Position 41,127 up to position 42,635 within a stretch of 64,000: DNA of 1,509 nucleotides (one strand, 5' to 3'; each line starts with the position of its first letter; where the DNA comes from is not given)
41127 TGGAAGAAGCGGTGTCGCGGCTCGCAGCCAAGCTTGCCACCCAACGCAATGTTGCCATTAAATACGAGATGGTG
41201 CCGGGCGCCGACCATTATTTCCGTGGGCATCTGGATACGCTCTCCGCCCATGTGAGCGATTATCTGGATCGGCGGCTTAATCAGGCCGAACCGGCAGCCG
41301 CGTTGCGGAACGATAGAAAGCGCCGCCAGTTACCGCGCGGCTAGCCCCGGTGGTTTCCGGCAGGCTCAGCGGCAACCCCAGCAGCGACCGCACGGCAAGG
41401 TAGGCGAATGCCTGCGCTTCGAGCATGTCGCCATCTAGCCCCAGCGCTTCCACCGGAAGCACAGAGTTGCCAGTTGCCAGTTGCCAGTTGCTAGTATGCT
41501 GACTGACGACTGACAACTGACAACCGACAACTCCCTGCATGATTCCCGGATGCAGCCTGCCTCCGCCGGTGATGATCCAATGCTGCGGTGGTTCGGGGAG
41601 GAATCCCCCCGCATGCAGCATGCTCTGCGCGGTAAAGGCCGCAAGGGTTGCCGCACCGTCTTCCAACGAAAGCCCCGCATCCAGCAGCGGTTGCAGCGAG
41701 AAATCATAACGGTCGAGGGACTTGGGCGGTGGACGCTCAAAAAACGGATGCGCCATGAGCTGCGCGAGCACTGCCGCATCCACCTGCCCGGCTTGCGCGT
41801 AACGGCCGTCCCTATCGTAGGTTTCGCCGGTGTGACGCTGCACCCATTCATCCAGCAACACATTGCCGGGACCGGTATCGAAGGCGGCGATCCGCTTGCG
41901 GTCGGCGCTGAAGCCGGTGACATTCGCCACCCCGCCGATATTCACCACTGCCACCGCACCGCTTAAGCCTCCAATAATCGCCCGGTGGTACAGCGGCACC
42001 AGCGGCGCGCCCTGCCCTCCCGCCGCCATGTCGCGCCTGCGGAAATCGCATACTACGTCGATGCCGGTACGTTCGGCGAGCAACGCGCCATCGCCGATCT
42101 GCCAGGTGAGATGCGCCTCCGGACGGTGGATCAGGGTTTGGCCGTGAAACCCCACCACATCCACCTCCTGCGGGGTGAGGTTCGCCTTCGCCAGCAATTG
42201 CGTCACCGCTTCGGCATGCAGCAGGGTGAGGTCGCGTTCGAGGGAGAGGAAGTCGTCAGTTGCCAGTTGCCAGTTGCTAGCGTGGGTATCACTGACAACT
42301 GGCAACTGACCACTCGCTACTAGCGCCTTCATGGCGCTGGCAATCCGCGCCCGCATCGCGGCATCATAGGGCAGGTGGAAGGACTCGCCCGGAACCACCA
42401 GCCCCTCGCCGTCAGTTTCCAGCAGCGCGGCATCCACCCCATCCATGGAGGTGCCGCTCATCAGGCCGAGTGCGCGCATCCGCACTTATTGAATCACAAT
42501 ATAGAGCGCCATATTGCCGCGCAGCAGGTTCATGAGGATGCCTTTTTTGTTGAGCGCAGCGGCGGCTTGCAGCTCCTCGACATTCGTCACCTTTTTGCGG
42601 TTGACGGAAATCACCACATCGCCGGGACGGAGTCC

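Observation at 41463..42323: Family E palindromes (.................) inserted in frame in conserved enzymes, an RPE-like phenomenon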

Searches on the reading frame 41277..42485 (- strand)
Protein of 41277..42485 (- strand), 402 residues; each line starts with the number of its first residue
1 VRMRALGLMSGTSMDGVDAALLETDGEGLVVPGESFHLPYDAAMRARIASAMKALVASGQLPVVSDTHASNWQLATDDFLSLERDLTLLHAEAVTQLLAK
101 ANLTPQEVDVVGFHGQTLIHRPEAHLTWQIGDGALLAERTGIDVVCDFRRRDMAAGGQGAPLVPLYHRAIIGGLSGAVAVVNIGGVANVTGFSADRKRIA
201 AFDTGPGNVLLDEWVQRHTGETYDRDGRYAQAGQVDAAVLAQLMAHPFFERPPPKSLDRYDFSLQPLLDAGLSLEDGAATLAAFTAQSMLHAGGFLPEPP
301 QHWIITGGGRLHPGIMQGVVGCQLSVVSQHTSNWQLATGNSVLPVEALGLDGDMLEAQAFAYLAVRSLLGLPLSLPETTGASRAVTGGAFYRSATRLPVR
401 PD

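Call 12: search_solved_structures(query=window:41277-42485:-, show_alignments=2)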
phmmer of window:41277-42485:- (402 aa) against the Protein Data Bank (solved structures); distinct sequences matched with E-value up to 0.001: 6.
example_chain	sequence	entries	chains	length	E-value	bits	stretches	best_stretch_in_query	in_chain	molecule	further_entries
3cqy_A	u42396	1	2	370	6.4e-64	219.9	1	82-390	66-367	Anhydro-N-acetylmuramic acid kinase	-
3qbw_A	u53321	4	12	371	9.9e-63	215.9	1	4-393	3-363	Anhydro-N-acetylmuramic acid kinase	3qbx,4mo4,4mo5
8bre_A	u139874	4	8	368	1.9e-62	215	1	4-391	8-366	Anhydro-N-acetylmuramic acid kinase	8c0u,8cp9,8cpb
4zxz_A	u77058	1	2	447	4.4e-37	131.5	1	4-377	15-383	Levoglucosan kinase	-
4yh5_A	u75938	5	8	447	2e-34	122.8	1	4-319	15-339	Levoglucosan kinase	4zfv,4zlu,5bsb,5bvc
5tkr_A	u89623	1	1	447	2.3e-34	122.6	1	4-319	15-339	Levoglucosan kinase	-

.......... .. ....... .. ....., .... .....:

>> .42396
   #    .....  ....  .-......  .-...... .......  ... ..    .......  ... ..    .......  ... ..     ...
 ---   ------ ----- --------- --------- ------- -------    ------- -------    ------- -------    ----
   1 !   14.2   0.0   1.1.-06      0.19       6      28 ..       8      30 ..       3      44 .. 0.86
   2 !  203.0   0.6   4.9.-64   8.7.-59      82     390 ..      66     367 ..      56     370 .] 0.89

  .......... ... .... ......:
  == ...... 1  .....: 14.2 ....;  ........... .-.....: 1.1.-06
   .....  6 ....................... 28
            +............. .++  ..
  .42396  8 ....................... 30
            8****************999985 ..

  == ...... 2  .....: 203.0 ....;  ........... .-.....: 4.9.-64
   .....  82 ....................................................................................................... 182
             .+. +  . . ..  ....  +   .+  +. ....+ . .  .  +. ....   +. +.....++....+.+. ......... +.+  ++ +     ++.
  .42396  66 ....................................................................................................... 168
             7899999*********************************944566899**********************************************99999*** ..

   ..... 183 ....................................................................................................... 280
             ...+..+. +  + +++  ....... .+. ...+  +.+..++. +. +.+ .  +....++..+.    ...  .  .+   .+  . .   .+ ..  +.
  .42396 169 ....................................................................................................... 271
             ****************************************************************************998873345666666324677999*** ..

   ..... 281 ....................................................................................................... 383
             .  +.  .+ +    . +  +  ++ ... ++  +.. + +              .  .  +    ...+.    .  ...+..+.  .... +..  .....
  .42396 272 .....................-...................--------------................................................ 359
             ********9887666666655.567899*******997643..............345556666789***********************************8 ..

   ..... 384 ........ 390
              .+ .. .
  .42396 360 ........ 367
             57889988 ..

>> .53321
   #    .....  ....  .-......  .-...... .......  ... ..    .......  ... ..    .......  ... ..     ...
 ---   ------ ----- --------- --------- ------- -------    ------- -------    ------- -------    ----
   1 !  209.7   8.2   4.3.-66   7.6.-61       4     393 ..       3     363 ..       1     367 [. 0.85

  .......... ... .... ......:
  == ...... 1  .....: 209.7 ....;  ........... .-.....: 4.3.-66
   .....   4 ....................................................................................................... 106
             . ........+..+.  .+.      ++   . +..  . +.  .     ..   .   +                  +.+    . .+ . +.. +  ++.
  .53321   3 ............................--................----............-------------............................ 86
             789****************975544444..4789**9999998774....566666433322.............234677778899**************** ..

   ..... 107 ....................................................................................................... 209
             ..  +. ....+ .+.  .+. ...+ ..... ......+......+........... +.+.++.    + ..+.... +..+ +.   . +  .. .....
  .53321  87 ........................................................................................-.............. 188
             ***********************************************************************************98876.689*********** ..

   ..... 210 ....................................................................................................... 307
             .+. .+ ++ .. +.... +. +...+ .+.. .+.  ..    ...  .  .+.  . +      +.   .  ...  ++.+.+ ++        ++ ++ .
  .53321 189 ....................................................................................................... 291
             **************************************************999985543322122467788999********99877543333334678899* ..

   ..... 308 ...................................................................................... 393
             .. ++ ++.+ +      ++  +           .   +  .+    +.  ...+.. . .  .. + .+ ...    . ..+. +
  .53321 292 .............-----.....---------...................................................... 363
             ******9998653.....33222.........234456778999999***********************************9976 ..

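Call 14: find_homologous_proteins(query=window:41277-42485:-, max_evalue=1e-30)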
Query window:41277-42485:- (402 aa): 7998 proteins with E <= 1e-30 among 8000 candidates; the best 120 are listed.
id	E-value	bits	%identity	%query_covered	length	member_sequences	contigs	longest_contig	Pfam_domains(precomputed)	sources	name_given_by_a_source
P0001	1.1e-262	889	100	100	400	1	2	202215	PF03702.21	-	-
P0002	1.9e-116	408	55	97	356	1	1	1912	PF03702.21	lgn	-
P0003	7.0e-116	406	55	97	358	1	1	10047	PF03702.21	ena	-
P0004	9.9e-116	405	53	97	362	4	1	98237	PF03702.21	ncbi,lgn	ncbi:MAG TPA: anhydro-N-acetylmuramic acid kinase [Alphaproteobacteria bacterium]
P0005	1.8e-115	404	54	97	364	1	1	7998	PF03702.21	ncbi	-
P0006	4.6e-115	403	51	97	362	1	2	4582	PF03702.21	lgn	-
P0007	1.7e-114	401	54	97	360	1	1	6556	PF03702.21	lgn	-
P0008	1.3e-113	398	54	96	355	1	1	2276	PF03702.21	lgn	-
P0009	2.9e-113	397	54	97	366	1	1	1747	PF03702.21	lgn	-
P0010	1.4e-112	395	52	97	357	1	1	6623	PF03702.21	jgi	jgi:anhydro-N-acetylmuramic acid kinase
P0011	1.8e-112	395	54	97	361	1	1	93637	PF03702.21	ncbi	-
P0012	3.5e-112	394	53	97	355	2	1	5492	PF03702.21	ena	-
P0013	4.0e-112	393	54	97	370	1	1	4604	PF03702.21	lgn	-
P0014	1.2e-111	392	54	97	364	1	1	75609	PF03702.21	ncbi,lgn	-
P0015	2.0e-111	391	53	96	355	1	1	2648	PF03702.21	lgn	-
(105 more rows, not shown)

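Call 15: search_protein_families(library=ncbifam, proteins=[window:41277-42485:-])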
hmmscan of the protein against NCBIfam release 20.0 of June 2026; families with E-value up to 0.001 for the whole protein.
window:41277-42485:- (402 aa): 14 families
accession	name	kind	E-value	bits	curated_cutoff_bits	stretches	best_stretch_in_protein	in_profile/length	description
NF007141.0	PRK09585.1-5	equivalog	3e-138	460.7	352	1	3-393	4-367/370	anhydro-N-acetylmuramic acid kinase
NF007139.0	PRK09585.1-3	equivalog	7e-97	324.8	367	1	5-392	6-369/370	anhydro-N-acetylmuramic acid kinase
NF007148.0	PRK09585.3-2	equivalog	1.6e-93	313.5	387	1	3-390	9-382/386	anhydro-N-acetylmuramic acid kinase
NF007138.0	PRK09585.1-1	equivalog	4.4e-75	253.1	588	1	4-393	5-367/370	anhydro-N-acetylmuramic acid kinase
NF007150.0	PRK09585.3-5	equivalog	3.7e-67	227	585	1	2-395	2-387/393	anhydro-N-acetylmuramic acid kinase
NF007151.0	PRK09585.3-6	equivalog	4.3e-67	226.5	599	1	3-388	13-392/396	anhydro-N-acetylmuramic acid kinase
NF007146.0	PRK09585.2-6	equivalog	1.3e-66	225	440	1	3-391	1-366/391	anhydro-N-acetylmuramic acid kinase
NF007140.0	PRK09585.1-4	equivalog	1.1e-65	222.2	605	1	6-391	17-380/382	anhydro-N-acetylmuramic acid kinase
NF007142.0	PRK09585.2-1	equivalog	6.4e-62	209.7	435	1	3-388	4-377/384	anhydro-N-acetylmuramic acid kinase AnmK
NF007143.0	PRK09585.2-2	equivalog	2.7e-59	200.9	533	1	3-391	1-379/382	anhydro-N-acetylmuramic acid kinase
NF007145.0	PRK09585.2-5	equivalog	3.2e-52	178.1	514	1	3-387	1-372/379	anhydro-N-acetylmuramic acid kinase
NF007144.0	PRK09585.2-3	equivalog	4.3e-51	174.1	436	1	3-318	6-300/358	anhydro-N-acetylmuramic acid kinase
NF007149.0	PRK09585.3-4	equivalog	2.6e-48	164.8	616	1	4-383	18-389/399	anhydro-N-acetylmuramic acid kinase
NF007147.0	PRK09585.3-1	equivalog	1.2e-44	152.8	822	1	3-386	1-357/393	anhydro-N-acetylmuramic acid kinase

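Call 18: find_encoding_contigs(protein=P0001, flank=10000, max_places=4)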
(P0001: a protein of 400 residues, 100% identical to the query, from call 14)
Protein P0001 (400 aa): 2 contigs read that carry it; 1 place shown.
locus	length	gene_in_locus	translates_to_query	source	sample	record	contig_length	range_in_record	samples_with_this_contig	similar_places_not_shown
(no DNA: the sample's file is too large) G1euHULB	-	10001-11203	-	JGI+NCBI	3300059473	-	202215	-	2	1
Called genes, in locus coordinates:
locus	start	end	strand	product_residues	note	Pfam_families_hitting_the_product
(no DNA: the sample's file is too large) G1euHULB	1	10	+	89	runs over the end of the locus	-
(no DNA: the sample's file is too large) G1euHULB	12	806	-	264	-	PF01863:YgjP-like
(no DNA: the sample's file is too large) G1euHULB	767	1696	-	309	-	PF00535:Glycos_transf_2, PF10111:Glyco_tranf_2_2 (faint), PF13641:Glyco_tranf_2_3, PF13632:Glyco_trans_2_3 (weak)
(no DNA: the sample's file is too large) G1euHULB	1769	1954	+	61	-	PF01783:Ribosomal_L32p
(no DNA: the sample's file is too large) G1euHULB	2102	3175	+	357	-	PF02504:FA_synthesis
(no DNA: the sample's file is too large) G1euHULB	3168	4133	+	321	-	PF00108:Thiolase_N, PF08545:ACP_syn_III, PF08541:ACP_syn_III_C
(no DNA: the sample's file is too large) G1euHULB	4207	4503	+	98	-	PF18291:HU-HIG (faint), PF00216:Bac_DNA_binding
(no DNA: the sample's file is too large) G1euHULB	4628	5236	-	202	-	PF06835:LptC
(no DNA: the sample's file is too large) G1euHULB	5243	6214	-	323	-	PF01380:SIS, PF00571:CBS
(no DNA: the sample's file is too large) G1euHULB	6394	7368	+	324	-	PF02541:Ppx-GppA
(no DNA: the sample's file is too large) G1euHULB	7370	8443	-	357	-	-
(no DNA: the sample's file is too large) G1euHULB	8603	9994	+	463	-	PF00089:Trypsin, PF13365:Trypsin_2, PF00595:PDZ, PF13180:PDZ_2, PF17820:PDZ_6, PF00595:PDZ, PF13180:PDZ_2, PF17820:PDZ_6, +1 more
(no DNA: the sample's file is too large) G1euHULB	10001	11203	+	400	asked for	PF03702:AnmK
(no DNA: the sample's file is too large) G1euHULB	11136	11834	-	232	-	PF02129:Peptidase_S15, PF01738:DLH (weak), PF12697:Abhydrolase_6 (weak), PF20408:Abhydrolase_11, PF00561:Abhydrolase_1, PF12146:Hydrolase_4, PF00326:Peptidase_S9 (faint)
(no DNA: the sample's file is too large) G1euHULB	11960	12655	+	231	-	PF00132:Hexapep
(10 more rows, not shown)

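Call 57: predict_structure(alignment_id=A1)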
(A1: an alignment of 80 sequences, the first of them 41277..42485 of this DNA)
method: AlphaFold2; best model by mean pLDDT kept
length: 402 residues; sequences in the alignment: 80
mean_pLDDT: 91.9   pTM: 0.91
mean pLDDT of the five models: 91.9, 90.9, 90.6, 90.6, 90.4
residues with pLDDT >= 90: 343; 70-90: 23; 50-70: 19; < 50: 17
segments of 3 or more residues with pLDDT < 50: 328-338
pLDDT, mean of each block of 10 residues (from residue 1): 96 93 97 98 95 87 52 71 97 98 98 96 92 98 97 96 97 94 97 97 97 97 97 98 98 95 97 98 97 96 96 95 59 48 95 97 98 98 97 82 53
secondary structure, 60 per line:
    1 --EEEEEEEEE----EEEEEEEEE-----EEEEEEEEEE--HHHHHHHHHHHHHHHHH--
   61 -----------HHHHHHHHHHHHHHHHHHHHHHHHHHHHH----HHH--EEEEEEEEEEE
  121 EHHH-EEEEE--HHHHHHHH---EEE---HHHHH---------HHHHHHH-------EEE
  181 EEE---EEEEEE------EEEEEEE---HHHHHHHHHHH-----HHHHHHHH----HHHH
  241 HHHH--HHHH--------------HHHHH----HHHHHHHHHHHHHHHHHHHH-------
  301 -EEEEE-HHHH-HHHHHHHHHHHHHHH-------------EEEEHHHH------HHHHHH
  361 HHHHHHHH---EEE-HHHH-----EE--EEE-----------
elements in order: E3-11 E16-24 E30-39 H42-58 H72-100 E110-121 E126-130 H133-140 E144-146 H150-154 H164-170 E178-183 E187-192 E199-205 H209-219 H225-232 H237-244 H247-250 H265-269 H274-293 E302-306 H308-311 H313-327 E341-344 H345-348 H355-368 E372-374 H376-379 E389-391

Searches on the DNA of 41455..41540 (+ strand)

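Call 83: search_dna_similar(query=window:41455-41540:+, collection=plasmids, mode=distant, max_evalue=0.001, max_rows=15)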
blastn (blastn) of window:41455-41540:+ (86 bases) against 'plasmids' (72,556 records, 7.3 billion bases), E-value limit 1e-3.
Records with a match: 15; places in all: 65; records where one place covers at least 80% of the query: 0.
Best place of each record, by identity: 95-99% 14; 90-95% 1.
By first word of the organism name: Pantoea 10; Shigella 2; Pseudomonas 1; Paraburkholderia 1; Escherichia 1.
By predicted mobility (MOB-suite, as given by PLSDB): non-mobilizable 11; conjugative 3; mobilizable 1.
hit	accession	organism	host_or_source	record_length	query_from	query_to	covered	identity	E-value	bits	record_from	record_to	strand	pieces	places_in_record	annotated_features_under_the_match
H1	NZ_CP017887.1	Pseudomonas frederiksbergensis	whole organism,glacial stream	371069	11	46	42%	91.9%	4e-4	51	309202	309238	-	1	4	wbpA: UDP-N-acetyl-D-glucosamine 6-dehydrogenase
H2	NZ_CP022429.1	Pantoea ananatis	rice,cell culture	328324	11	41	36%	96.8%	1e-4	53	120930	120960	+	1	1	none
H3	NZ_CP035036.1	Pantoea ananatis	tissue sample,sugarcane root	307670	11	41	36%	96.8%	1e-4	53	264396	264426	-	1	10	none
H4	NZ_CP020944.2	Pantoea ananatis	Allium cepa,tissue sample,Toombs County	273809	11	41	36%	96.8%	1e-4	53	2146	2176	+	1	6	none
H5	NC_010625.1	Paraburkholderia phymatum STM815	-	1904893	11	41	36%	96.8%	1e-4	53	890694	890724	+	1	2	record has no annotation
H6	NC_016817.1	Pantoea ananatis LMG 5342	-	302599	11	41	36%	96.8%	1e-4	53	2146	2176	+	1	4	none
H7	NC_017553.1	Pantoea ananatis PA13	-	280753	11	41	36%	96.8%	1e-4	53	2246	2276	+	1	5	none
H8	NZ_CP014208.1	Pantoea ananatis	rice,Whole organism,environmental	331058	11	41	36%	96.8%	1e-4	53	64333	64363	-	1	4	none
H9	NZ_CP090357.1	Pantoea ananatis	mixed culture,plant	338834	11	41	36%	96.8%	1e-4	53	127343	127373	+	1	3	none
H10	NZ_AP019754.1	Pantoea ananatis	Homo sapiens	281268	11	41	36%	96.8%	1e-4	53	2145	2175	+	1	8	hypothetical protein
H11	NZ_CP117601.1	Escherichia albertii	Delichon urbicum,whole organism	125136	11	41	36%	96.8%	1e-4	53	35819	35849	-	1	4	none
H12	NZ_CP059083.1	Pantoea ananatis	Allium cepa,onion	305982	11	41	36%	96.8%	1e-4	53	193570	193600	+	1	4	none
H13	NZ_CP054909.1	Pantoea ananatis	-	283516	11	41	36%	96.8%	1e-4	53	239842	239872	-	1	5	hypothetical protein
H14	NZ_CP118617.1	Shigella dysenteriae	Homo sapiens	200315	11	41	36%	96.8%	1e-4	53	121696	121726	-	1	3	none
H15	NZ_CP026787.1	Shigella dysenteriae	-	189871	12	41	35%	96.7%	4e-4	51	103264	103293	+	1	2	none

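Call 84: get_annotated_region(hit=H1, flank=1500)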
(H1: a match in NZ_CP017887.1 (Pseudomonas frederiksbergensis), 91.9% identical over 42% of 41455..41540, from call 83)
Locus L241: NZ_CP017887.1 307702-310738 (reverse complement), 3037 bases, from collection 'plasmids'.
description: Pseudomonas frederiksbergensis strain ERDD5:01 plasmid unnamed1, complete sequence
organism: Pseudomonas frederiksbergensis (NCBI taxid 104087)
taxonomy: Bacteria; Pseudomonadota; Gammaproteobacteria; Pseudomonadales; Pseudomonadaceae; Pseudomonas; Pseudomonas frederiksbergensis
host: -; source: whole organism,glacial stream; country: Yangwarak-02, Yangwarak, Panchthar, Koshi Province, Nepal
typing (MOB-suite, as given by PLSDB): mobilizable; relaxase MOBH
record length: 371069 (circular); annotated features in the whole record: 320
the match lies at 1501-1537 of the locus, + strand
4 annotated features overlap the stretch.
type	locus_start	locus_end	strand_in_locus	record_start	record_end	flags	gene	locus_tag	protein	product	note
CDS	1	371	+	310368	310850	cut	-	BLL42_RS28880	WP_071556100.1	hypothetical protein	-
CDS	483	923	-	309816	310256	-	-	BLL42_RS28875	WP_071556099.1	DeoR family transcriptional regulator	GO:0006355 - regulation of DNA-templated transcription [Evidence IEA]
CDS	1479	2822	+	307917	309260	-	wbpA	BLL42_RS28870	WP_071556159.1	UDP-N-acetyl-D-glucosamine 6-dehydrogenase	-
CDS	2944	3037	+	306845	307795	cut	-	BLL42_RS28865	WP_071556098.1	Gfo/Idh/MocA family oxidoreductase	-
